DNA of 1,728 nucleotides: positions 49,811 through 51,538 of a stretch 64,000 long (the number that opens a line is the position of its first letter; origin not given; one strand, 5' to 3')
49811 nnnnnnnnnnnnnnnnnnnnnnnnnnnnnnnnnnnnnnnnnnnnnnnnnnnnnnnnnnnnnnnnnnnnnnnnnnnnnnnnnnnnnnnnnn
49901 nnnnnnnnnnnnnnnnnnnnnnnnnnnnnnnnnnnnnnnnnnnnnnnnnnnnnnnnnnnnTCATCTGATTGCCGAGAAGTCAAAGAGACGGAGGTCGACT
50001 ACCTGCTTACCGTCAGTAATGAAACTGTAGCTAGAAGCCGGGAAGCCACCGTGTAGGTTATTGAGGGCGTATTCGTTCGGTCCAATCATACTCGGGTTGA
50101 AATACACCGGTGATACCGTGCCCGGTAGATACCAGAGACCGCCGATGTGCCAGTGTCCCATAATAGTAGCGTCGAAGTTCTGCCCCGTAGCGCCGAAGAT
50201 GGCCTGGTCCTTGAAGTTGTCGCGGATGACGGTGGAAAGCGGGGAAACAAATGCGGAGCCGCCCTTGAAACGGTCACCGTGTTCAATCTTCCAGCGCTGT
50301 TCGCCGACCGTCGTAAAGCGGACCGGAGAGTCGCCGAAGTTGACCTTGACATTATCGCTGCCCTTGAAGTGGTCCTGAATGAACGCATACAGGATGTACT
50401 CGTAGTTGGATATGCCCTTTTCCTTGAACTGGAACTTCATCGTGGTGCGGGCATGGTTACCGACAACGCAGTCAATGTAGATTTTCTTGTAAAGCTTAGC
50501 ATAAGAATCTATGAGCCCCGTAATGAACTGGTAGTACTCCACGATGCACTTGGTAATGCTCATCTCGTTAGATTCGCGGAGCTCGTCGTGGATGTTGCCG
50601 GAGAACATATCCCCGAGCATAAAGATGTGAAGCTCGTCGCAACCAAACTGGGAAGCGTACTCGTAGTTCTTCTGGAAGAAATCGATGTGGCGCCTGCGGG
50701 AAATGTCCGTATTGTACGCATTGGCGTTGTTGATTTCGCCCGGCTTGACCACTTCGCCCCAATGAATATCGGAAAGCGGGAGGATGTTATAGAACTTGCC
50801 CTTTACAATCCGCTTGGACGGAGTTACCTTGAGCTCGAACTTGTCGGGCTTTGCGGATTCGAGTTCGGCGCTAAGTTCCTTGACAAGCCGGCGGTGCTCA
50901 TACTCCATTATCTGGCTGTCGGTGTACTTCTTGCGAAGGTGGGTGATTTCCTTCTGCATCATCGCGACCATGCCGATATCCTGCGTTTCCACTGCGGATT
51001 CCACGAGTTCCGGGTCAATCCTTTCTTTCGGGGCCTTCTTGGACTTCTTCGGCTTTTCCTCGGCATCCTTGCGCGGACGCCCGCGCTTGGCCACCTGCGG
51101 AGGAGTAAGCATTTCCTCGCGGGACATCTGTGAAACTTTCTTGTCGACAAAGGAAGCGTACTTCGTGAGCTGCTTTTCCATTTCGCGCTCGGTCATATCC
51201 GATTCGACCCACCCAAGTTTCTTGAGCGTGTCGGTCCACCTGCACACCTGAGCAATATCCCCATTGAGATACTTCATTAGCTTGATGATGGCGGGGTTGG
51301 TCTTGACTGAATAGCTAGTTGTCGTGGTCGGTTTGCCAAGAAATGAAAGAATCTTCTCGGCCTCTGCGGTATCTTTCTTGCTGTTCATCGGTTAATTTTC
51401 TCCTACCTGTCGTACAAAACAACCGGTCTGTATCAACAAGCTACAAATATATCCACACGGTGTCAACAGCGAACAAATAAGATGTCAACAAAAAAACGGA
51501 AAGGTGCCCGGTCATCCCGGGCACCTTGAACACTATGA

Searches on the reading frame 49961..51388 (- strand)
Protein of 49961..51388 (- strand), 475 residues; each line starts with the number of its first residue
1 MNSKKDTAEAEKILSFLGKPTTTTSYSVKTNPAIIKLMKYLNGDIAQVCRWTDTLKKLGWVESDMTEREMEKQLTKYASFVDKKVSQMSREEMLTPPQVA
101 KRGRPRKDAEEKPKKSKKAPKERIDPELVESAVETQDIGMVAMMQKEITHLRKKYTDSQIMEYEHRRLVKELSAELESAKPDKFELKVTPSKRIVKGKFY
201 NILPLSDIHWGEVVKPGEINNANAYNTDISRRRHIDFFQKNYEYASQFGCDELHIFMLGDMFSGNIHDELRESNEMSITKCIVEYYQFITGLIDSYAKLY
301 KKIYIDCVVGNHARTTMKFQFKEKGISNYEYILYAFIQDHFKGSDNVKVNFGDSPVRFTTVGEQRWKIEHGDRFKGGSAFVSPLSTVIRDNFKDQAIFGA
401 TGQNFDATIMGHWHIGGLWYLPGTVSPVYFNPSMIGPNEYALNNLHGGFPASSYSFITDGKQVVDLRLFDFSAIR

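Call 11: search_protein_families(library=phrogs, proteins=[window:49961-51388:-], max_evalue=0.00001)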
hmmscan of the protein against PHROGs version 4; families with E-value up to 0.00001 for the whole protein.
window:49961-51388:- (475 aa): 2 families
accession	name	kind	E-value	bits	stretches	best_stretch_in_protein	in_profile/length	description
phrog_284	-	DNA, RNA and nucleotide metabolism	4e-41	142.3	1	106-464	48-387/398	exonuclease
phrog_704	-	DNA, RNA and nucleotide metabolism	8.5e-10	39.3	1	51-375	4-301/390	DNA repair exonuclease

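Call 12: search_protein_families(library=pfam, proteins=[window:49961-51388:-], max_evalue=0.001)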
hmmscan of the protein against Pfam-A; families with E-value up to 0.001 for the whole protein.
window:49961-51388:- (475 aa): 0 families

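Call 23: search_dna_similar(query=window:49961-51388:-, collection=phages, mode=protein, max_rows=25)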
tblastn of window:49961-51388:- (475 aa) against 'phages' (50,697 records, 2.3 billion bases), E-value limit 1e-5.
Records with a match: 127; places in all: 128; records where one place covers at least 80% of the query: 0.
Best place of each record, by identity: <60% 127.
By first word of the organism name: Staphylococcus 44; Phocaeicola 24; Parabacteroides 15; Bacteroides 14; Fusobacterium 5; Mammaliicoccus 4; Clostridioides 4; Bacteriophage 3; Synechococcus 2; Cyanophage 2; and 8 more.
By host as written in the record: Staphylococcus sp. 16; Parabacteroides merdae DA116 6; - 5; Phocaeicola dorei DA26 5; Phocaeicola massiliensis DA127 4; Parabacteroides merdae DA708 3; Parabacteroides merdae DA682 3; Mammaliicoccus sciuri C6854 3; and 56 more.
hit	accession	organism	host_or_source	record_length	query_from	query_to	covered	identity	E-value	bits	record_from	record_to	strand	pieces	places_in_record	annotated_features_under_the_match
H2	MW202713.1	Caudoviricetes sp.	Manatee Spring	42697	169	468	63%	29.0%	7e-35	144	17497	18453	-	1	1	archeal DNA polymerase iI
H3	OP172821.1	Parabacteroides phage PM21P1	Parabacteroides merdae DA21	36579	159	450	61%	27.5%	3e-16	88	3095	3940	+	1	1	hypothetical protein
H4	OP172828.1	Parabacteroides phage PM116P6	Parabacteroides merdae DA116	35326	159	450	61%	27.5%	4e-16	87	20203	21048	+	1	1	hypothetical protein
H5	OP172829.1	Parabacteroides phage PM116P7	Parabacteroides merdae DA116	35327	159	450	61%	27.5%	4e-16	87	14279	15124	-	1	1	hypothetical protein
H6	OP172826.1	Parabacteroides phage PM116P4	Parabacteroides merdae DA116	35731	159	450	61%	27.5%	5e-16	87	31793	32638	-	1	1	hypothetical protein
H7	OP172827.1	Parabacteroides phage PM116P5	Parabacteroides merdae DA116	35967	159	450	61%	27.5%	5e-16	87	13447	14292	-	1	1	hypothetical protein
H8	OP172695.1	Phocaeicola phage BM127P2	Phocaeicola massiliensis DA127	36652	148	444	63%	26.1%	8e-15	83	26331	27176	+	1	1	hypothetical protein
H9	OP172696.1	Phocaeicola phage BM127P3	Phocaeicola massiliensis DA127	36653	148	444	63%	26.1%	8e-15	83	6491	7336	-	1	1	hypothetical protein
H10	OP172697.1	Phocaeicola phage BM127P4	Phocaeicola massiliensis DA127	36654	148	444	63%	26.1%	8e-15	83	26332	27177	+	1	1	hypothetical protein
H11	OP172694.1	Phocaeicola phage BM127P1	Phocaeicola massiliensis DA127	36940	148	444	63%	26.1%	8e-15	83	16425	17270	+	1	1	hypothetical protein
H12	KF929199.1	Staphylococcus phage vB_SepS_SEP9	Staphylococcus epidermidis strain M129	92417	159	459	63%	25.6%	1e-12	76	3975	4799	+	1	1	exonuclease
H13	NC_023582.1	Staphylococcus phage vB_SepS_SEP9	Staphylococcus epidermidis strain M129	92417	159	459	63%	25.6%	1e-12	76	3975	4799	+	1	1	exonuclease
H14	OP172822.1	Parabacteroides phage PM21P2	Parabacteroides merdae DA21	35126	202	450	52%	30.2%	3e-16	88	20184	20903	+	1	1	hypothetical protein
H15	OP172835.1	Parabacteroides phage PM708P4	Parabacteroides merdae DA708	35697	202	450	52%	30.2%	1e-15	86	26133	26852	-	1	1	hypothetical protein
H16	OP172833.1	Parabacteroides phage PM708P2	Parabacteroides merdae DA708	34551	202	450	52%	30.2%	1e-15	86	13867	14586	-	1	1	hypothetical protein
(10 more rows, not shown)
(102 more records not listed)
